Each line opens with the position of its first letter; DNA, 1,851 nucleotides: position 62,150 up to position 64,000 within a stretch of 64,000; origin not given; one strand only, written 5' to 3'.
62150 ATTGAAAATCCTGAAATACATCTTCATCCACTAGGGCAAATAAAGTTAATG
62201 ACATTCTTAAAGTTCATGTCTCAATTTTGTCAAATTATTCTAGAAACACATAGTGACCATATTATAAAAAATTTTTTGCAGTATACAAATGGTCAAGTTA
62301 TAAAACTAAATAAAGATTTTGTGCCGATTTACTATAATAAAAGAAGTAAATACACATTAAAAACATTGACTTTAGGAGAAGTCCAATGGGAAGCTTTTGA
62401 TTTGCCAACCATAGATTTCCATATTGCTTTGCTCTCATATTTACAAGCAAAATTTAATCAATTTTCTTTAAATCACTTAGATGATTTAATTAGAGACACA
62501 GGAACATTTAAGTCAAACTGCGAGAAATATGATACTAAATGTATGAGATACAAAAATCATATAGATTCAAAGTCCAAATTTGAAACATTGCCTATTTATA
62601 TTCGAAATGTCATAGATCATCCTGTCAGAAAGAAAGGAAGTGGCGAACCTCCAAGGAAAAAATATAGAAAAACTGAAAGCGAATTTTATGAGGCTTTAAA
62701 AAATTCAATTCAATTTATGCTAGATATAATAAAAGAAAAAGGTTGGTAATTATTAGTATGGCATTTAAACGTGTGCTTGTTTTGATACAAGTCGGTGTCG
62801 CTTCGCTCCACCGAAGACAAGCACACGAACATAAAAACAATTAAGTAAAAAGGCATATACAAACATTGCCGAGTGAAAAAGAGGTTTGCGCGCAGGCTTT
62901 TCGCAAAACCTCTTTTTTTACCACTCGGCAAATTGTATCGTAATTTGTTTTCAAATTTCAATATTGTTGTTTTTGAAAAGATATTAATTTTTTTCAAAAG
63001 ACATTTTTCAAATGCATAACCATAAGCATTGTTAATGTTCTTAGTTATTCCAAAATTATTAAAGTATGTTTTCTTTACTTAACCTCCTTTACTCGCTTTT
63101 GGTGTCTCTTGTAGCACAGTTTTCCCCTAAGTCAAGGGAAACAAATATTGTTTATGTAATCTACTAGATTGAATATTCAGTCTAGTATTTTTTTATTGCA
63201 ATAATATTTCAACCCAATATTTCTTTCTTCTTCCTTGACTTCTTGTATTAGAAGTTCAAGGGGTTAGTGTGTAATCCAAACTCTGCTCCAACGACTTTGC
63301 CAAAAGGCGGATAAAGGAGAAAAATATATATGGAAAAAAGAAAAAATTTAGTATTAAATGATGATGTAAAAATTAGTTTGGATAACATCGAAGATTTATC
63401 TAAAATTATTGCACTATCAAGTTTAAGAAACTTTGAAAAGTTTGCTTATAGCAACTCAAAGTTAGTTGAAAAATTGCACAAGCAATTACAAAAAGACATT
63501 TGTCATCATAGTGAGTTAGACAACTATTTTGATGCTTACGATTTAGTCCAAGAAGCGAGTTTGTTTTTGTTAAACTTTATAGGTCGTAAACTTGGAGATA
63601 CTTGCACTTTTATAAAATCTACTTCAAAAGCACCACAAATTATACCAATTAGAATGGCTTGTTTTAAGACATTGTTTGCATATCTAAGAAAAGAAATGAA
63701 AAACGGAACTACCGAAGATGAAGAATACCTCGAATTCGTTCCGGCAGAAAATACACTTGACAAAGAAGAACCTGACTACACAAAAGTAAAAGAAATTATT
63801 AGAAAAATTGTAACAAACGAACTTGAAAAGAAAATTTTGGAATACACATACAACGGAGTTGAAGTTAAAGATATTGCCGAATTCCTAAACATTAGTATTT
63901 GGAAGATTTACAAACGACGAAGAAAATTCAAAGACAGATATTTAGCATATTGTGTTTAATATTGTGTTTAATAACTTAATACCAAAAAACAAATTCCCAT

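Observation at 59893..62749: Candidate undescribed two-gene module: wHTH-DUF262 protein plus ABC-type ATPase with extra C-terminal domain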

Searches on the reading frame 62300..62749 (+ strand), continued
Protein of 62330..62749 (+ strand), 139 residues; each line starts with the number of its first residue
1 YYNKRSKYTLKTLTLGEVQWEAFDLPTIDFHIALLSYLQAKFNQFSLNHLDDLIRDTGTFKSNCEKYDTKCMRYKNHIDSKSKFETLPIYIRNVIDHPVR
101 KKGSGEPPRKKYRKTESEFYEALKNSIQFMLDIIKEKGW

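Call 43: search_protein_families(library=padloc, proteins=[L011:7483-9087:+, L012:7426-7836:+, L014:7526-8443:+, L014:8644-9750:+, L011:9087-9767:+, L012:8361-8768:+], max_evalue=0.1)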
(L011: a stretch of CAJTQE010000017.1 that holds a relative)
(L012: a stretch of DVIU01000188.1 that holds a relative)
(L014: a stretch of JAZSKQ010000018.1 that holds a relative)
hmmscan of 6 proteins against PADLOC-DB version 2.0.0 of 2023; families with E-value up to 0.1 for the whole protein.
L011:7483-9087:+ (534 aa): 49 families (the best 25 are shown)
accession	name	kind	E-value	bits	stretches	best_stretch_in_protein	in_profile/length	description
PDLC03022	MTase_I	-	4.5e-128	426.9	1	16-503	3-485/857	Type I methyltransferase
PDLC03027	MTase_I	-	9.3e-91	303.5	2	118-515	70-457/810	Type I methyltransferase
PDLC03031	MTase_I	-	2.6e-72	242.3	1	19-503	8-495/834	Type I methyltransferase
PDLC03032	MTase_I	-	1.9e-62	209.6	2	141-515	86-459/1001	Type I methyltransferase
PDLC03020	MTase_I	-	1.6e-59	200.1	1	18-413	5-396/410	Type I methyltransferase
PDLC04134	mad2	-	1.6e-57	193.5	1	13-459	135-484/492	mads_2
PDLC03021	MTase_I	-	6.5e-55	184.9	1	110-529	72-490/491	Type I methyltransferase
PDLC03039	MTase_I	-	1.2e-52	177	1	17-533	5-492/708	Type I methyltransferase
PDLC03033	MTase_I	-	1.4e-52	177.4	1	37-532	29-532/541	Type I methyltransferase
PDLC03038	MTase_I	-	1.7e-50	169.8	1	18-515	8-473/896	Type I methyltransferase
PDLC03019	MTase_I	-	2.4e-47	159.8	1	21-461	10-421/932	Type I methyltransferase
PDLC03240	MTase_II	-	2.9e-47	159.7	1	18-516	7-491/511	Type II methyltransferase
PDLC03028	MTase_I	-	2.2e-46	156.5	1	18-529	728-1227/1236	Type I methyltransferase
PDLC03029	MTase_I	-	6.2e-45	151.8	1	146-478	114-466/661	Type I methyltransferase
PDLC03035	MTase_I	-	5.3e-41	138.9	1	166-498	131-470/653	Type I methyltransferase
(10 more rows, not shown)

L012:7426-7836:+ (136 aa): 0 families

L014:7526-8443:+ (305 aa): 2 families
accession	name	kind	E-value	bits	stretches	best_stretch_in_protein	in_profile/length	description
PDLC04993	PDC-S31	-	8e-08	29.9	1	18-283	8-235/245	-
PDLC04994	PDC-S31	-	9.2e-05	19.9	1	92-171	103-170/273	-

L014:8644-9750:+ (368 aa): 0 families

L011:9087-9767:+ (226 aa): 0 families

L012:8361-8768:+ (135 aa): 0 families

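Call 44: search_protein_families(library=pfam, proteins=[L011:7483-9087:+, L012:7426-7836:+, L014:7526-8443:+, L014:8644-9750:+, L011:9087-9767:+, L012:8361-8768:+], max_evalue=0.1)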
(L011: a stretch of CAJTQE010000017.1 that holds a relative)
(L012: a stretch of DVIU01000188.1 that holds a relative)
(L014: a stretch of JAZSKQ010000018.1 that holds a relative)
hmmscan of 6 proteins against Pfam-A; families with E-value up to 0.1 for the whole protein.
L011:7483-9087:+ (534 aa): 10 families
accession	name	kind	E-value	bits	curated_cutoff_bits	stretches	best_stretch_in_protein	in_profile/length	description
PF02384.22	N6_Mtase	-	1.9e-109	366.2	20.4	1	190-499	3-310/311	N-6 DNA Methylase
PF12161.14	HsdM_N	-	1.5e-18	68.2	24.5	1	19-176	1-134/135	HsdM N-terminal domain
PF07669.17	Eco57I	-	2.3e-06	28.2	25.3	1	291-406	48-169/171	Eco57I restriction-modification methylase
PF01170.24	UPF0020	-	0.00041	20.5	22.3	1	232-321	25-131/197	RMKL-like, methyltransferase domain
PF05175.20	MTS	-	0.0016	18.5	23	1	230-322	26-109/170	Methyltransferase small domain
PF13847.12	Methyltransf_31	-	0.0033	17.6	27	1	236-318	4-81/145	Methyltransferase domain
PF11599.14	AviRa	-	0.0093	15.9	25.7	1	222-283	36-97/232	RRNA methyltransferase AviRa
PF18938.6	aRib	-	0.018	15.3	27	1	437-468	8-39/71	Atypical Rib domain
PF20473.4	MmeI_Mtase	-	0.045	13.4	27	0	237-259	21-43/259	MmeI, DNA-methyltransferase domain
PF11229.14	Focadhesin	-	0.062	12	23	1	203-234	157-188/589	Focadhesin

L012:7426-7836:+ (136 aa): 3 families
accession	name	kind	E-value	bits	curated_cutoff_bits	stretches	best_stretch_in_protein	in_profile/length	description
PF01243.27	PNPOx_N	-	2e-09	38.3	28.1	1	7-93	3-85/120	Pyridoxamine 5'-phosphate oxidase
PF16242.11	Pyrid_ox_like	-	1.4e-06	28.3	28.8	1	6-91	3-93/149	Pyridoxamine 5'-phosphate oxidase like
PF12900.13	Pyridox_ox_2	-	0.0014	19.1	27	1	8-73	4-67/140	Pyridoxamine 5'-phosphate oxidase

L014:7526-8443:+ (305 aa): 1 family
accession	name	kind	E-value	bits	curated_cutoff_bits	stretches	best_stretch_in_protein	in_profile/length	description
PF11185.13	DUF2971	-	3.3e-07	32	22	1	124-221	2-89/89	Protein of unknown function (DUF2971)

L014:8644-9750:+ (368 aa): 0 families

L011:9087-9767:+ (226 aa): 0 families

L012:8361-8768:+ (135 aa): 1 family
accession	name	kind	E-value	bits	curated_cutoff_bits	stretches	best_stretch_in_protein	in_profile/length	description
PF13657.11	Couple_hipA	-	1.4e-14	54.9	22.5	1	8-110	1-94/99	HipA N-terminal domain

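Call 58: fold_search(model_id=the predicted structure, library=pdb)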
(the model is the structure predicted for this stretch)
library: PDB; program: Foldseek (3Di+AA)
matches with E <= 10: 38; with E <= 0.001: 0
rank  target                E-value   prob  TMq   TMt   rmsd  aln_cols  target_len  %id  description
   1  8v5c_B                3.0e+00  0.03  0.21  0.18  15.3       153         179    8  IpaD (122-321) Bound to Deoxycholate (released 2024-08-21)
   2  7nkl_d                3.0e+00  0.02  0.17  0.10  15.0       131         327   14  Mycobacterium smegmatis ATP synthase b-delta state 2 (released 2021-11-03)
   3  7nzm_E                3.6e+00  0.05  0.18  0.16  12.7       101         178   12  Cryo-EM structure of pre-dephosphorylation complex of phosphorylated eIF2alpha with trapped holophosphatase (PP1A_D64A (released 2021-09-29)
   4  3lyq_B                4.0e+00  0.02  0.15  0.13  15.9       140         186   11  Crystal structure of IpgB2 from Shigella flexneri (released 2010-03-31)
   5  5mdx_D                4.8e+00  0.01  0.14  0.08  14.4       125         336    8  Cryo-EM structure of the PSII supercomplex from Arabidopsis thaliana (released 2017-06-21)
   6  6cb7                  5.1e+00  0.02  0.19  0.22  14.8       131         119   12  CRYSTAL STRUCTURE OF VACCINIA VIRUS A6 N-TERMINUS (SPACE GROUP C2) (released 2018-12-12)
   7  3fr6_B                5.1e+00  0.01  0.15  0.13  15.7       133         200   14  Tetramerization and Cooperativity in Plasmodium falciparum glutathione transferase are mediated by the atypic loop 113 (released 2010-01-26)
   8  9hd7_1                5.4e+00  0.03  0.25  0.18  14.2       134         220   11  Cryo-EM structure of photosystem II C2S2M2L2 supercomplex from the green alga Chlorella ohadii (released 2025-11-12)
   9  6o81_L                5.4e+00  0.03  0.17  0.11  11.5       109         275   13  Electron cryo-microscopy of the eukaryotic translation initiation factor 2B bound to translation initiation factor 2 f (released 2019-05-15)
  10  8jze_K                6.1e+00  0.06  0.18  0.16   7.4        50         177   24  PSI-AcpPCI supercomplex from Symbiodinium (released 2024-02-28)
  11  1kl9                  6.1e+00  0.03  0.19  0.17  12.7       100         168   12  Crystal structure of the N-terminal segment of Human eukaryotic initiation factor 2alpha (released 2002-03-11)
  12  4edl_B                6.1e+00  0.02  0.23  0.25  12.0       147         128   13  Crystal structure of beta-parvin CH2 domain (released 2012-08-08)
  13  7njs_d                6.1e+00  0.01  0.17  0.08  15.2       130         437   12  Mycobacterium smegmatis ATP synthase state 3c (released 2021-10-27)
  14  4edn_B                6.5e+00  0.03  0.26  0.29  11.9       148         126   11  Crystal structure of beta-parvin CH2 domain in complex with paxillin LD1 motif (released 2012-08-08)
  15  1lue                  6.9e+00  0.03  0.19  0.18  12.1       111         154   14  RECOMBINANT SPERM WHALE MYOGLOBIN H64D/V68A/D122N MUTANT (MET) (released 2003-11-04)
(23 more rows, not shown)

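Call 69: search_protein_representatives(alignment_id=A2)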
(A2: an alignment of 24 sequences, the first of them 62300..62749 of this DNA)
Query: 24 sequences, 149 profile positions. Proteins with E-value up to 0.001 (for the whole library): 695; up to 1e-10: 268; up to 1e-30: 4. The best 150 are listed.
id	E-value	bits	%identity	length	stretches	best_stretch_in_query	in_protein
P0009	1.7e-61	222.9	-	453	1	1-149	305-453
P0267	1.2e-40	155.2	-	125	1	24-149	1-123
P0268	1.1e-37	145.6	-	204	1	1-147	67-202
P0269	1.9e-36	141.6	-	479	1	1-149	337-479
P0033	3.1e-24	102.0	-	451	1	1-143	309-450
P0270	6.0e-24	101.0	-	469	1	1-144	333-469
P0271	1.1e-22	96.9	-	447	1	3-144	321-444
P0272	6.1e-22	94.5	-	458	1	1-146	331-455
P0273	7.4e-21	91.0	-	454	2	1-148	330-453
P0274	7.5e-21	91.0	-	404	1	7-146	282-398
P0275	1.7e-20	89.8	-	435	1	5-144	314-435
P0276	4.6e-20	88.4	-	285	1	1-147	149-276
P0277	5.3e-20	88.2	-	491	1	1-135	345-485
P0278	1.1e-19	87.2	-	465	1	2-145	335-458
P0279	1.2e-19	87.0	-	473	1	10-147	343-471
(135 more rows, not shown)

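Call 71: search_protein_families(library=ncbifam, proteins=[L015:5969-7318:+, L022:5972-7333:+, L037:5831-7474:+], max_evalue=0.001)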
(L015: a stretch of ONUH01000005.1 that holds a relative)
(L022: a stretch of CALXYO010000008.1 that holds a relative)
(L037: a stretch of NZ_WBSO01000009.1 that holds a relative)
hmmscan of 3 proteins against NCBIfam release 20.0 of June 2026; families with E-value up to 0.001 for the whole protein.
L015:5969-7318:+ (449 aa): 17 families
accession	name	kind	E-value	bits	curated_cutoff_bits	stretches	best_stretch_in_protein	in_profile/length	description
NF041760.1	PtuA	equivalog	7.9e-19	67.9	500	2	108-329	217-437/524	retron Ec78 anti-phage system effector ATPase PtuA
TIGR04435.1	restrict_AAA_1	hypoth_equivalog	9.7e-13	47.7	300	1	207-337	365-496/568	restriction system-associated AAA family ATPase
TIGR03608.1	L_ocin_972_ABC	subfamily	7.1e-10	38.7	254.85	1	234-312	131-200/206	putative bacteriocin export ABC transporter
NF047739.1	antiphage_MADS3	equivalog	1.1e-06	28.1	420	0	1-48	1-41/427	methylation-associated defense system AAA family ATPase MAD3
NF010068.0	PRK13548.1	equivalog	2.2e-06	27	261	0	236-292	136-192/261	heme ABC transporter ATP-binding protein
NF000355.4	ribo_prot_ABC_F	equivalog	7.9e-06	25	380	0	29-50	340-361/499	ribosomal protection-like ABC-F family protein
TIGR02315.1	ABC_phnC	equivalog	9.1e-06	25.3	266.1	0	199-308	108-208/243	phosphonate ABC transporter ATP-binding protein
TIGR02673.1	FtsE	equivalog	9.9e-06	25.4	264.85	0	223-312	123-203/214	cell division ATP-binding protein FtsE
NF040873.1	AztA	equivalog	1.7e-05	24.5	220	0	235-312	117-185/191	zinc ABC transporter ATP-binding protein AztA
TIGR01166.1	cbiO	subfamily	2.8e-05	23.6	211.8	0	11-53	6-43/190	cobalt ABC transporter, ATP-binding protein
TIGR02982.1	heterocyst_DevA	subfamily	0.00011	21.9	295.8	0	213-308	118-204/220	ABC exporter ATP-binding subunit, DevA family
NF010166.0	PRK13646.1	equivalog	0.00012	21.5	458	0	258-327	161-222/286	energy-coupling factor transporter ATPase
NF010170.0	PRK13651.1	equivalog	0.00012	21.2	432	0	258-306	181-225/308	cobalt transporter ATP-binding subunit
TIGR00611.2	recf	equivalog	0.00014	21.2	172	1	2-57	1-50/339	DNA replication/repair protein RecF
TIGR03411.1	urea_trans_UrtD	equivalog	0.00018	21.2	304.1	0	4-48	9-48/242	urea ABC transporter ATP-binding protein UrtD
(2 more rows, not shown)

L022:5972-7333:+ (453 aa): 11 families
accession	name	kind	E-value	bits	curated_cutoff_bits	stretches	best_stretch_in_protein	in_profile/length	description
NF041760.1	PtuA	equivalog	1e-18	67.6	500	1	144-332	257-438/524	retron Ec78 anti-phage system effector ATPase PtuA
TIGR04435.1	restrict_AAA_1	hypoth_equivalog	1.3e-11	43.9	300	1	220-338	378-495/568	restriction system-associated AAA family ATPase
TIGR03608.1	L_ocin_972_ABC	subfamily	4e-09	36.3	254.85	1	233-313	128-199/206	putative bacteriocin export ABC transporter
NF047739.1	antiphage_MADS3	equivalog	8.7e-08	31.7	420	0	216-326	294-392/427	methylation-associated defense system AAA family ATPase MAD3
NF010068.0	PRK13548.1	equivalog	9.3e-07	28.2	261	0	8-53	16-56/261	heme ABC transporter ATP-binding protein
NF038234.1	retron_eff_Eco8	equivalog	2.4e-06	26.4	250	1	265-323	275-338/679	retron Eco8 family effector endonuclease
TIGR01166.1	cbiO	subfamily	5.7e-06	25.9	211.8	0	10-52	5-42/190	cobalt ABC transporter, ATP-binding protein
TIGR02142.1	modC_ABC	equivalog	0.00013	21.4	285.05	0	236-368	128-250/353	molybdenum ABC transporter ATP-binding protein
TIGR02315.1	ABC_phnC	equivalog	0.00015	21.3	266.1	0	235-307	141-205/243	phosphonate ABC transporter ATP-binding protein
TIGR00611.2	recf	equivalog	0.00034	19.9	172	1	30-64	23-57/339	DNA replication/repair protein RecF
NF040873.1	AztA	equivalog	0.00043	19.9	220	0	9-50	4-40/191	zinc ABC transporter ATP-binding protein AztA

L037:5831-7474:+ (547 aa): 20 families
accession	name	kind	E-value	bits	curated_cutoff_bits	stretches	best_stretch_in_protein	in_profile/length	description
NF041760.1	PtuA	equivalog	4.3e-18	65.5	500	2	2-44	51-93/524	retron Ec78 anti-phage system effector ATPase PtuA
NF038234.1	retron_eff_Eco8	equivalog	6.9e-17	61.3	250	2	1-54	1-54/679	retron Eco8 family effector endonuclease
NF047739.1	antiphage_MADS3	equivalog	1.6e-14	53.9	420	2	305-352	336-382/427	methylation-associated defense system AAA family ATPase MAD3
TIGR00634.1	recN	equivalog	8.7e-12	44.7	407.85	1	3-58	2-57/563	DNA repair protein RecN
NF003034.1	PRK03918.1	equivalog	4.7e-11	41.4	700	1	1-46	1-45/878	DNA double-strand break repair ATPase Rad50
TIGR02169.1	SMC_prok_A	equivalog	1.2e-10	39.8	729.4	1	2-51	1-51/1165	chromosome segregation protein SMC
TIGR00611.2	recf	equivalog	9.4e-10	38.2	172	1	3-100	1-93/339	DNA replication/repair protein RecF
NF002244.0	PRK01156.1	equivalog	4.4e-09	35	847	1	1-53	1-51/895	DNA double-strand break repair ATPase Rad50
NF041034.1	Rad50_Sulf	equivalog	2.2e-08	32.4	1000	1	1-52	1-50/872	DNA double-strand break repair ATPase Rad50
NF045487.1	ASRP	equivalog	6e-07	28.5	300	1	14-86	5-65/593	archaea-specific SMC-related protein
NF053563.1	Rkd4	equivalog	4.1e-06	25.2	860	1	2-45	2-45/747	arcadin-4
NF045780.1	TrlF_fam_ATP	equivalog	7e-06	25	350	1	3-94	290-379/944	TrlF family AAA-like ATPase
TIGR02168.1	SMC_prok_B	equivalog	1.4e-05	23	567.35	1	2-48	1-48/1181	chromosome segregation protein SMC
NF002572.0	PRK02224.1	equivalog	2.3e-05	22.9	1087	1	1-44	1-44/888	DNA double-strand break repair ATPase Rad50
NF041035.1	Rad50_Halo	equivalog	0.00017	20.1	1000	1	1-45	1-45/883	DNA double-strand break repair ATPase Rad50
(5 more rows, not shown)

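Call 74: search_solved_structures(query=A5, max_evalue=10, show_alignments=4)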
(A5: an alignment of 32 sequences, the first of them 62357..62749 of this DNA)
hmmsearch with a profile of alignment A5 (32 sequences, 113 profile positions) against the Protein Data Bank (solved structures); distinct sequences matched with E-value up to 10: 2.
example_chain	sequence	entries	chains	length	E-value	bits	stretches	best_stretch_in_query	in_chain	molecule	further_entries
8hkx_S13P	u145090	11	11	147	0.45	14.1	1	36-82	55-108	30S ribosomal protein S13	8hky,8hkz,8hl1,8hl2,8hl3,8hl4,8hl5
6dq3_A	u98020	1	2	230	0.83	13.3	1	8-110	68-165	Polysaccharide deacetylase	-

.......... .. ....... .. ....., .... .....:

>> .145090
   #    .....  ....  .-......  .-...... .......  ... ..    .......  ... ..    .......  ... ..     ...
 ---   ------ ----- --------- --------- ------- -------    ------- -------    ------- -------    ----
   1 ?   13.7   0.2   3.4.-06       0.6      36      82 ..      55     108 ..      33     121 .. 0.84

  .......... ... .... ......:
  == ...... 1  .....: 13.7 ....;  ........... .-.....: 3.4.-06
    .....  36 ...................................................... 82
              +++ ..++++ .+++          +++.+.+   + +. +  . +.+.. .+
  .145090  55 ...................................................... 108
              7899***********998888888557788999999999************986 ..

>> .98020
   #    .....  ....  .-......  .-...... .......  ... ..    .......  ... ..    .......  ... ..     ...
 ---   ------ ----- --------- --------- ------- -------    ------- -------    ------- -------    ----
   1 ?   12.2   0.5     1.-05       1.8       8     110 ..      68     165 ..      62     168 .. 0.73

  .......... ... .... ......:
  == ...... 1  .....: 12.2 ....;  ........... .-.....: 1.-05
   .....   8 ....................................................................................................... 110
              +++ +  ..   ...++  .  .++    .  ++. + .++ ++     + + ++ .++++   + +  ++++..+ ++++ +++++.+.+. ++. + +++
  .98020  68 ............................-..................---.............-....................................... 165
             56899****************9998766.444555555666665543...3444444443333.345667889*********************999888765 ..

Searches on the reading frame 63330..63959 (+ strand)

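Call 4: search_protein_families(library=pfam, proteins=[window:63330-63959:+], max_evalue=0.01)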
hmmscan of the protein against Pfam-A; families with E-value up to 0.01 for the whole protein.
window:63330-63959:+ (209 aa): 1 family
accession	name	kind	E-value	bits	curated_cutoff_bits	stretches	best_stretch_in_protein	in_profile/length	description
PF00196.25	GerE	-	0.0038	17.2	23.5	1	166-189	7-30/57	Bacterial regulatory proteins, luxR family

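Call 6: search_protein_families(library=padloc, proteins=[window:63330-63959:+], max_evalue=10)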
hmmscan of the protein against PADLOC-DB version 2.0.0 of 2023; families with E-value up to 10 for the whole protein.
window:63330-63959:+ (209 aa): 0 families

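Call 43: search_protein_families(library=padloc, proteins=[window:63330-63959:+], max_evalue=0.1)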
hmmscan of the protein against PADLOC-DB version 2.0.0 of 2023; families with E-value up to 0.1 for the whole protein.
window:63330-63959:+ (209 aa): 0 families

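Call 44: search_protein_families(library=pfam, proteins=[window:63330-63959:+], max_evalue=0.1)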
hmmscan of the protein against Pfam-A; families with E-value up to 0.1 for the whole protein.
window:63330-63959:+ (209 aa): 2 families
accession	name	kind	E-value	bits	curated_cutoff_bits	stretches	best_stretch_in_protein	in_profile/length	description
PF00196.25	GerE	-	0.0038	17.2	23.5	1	166-189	7-30/57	Bacterial regulatory proteins, luxR family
PF20890.2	Dbr1_C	-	0.098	13.5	27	0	28-87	18-74/86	Dbr1, C-terminal domain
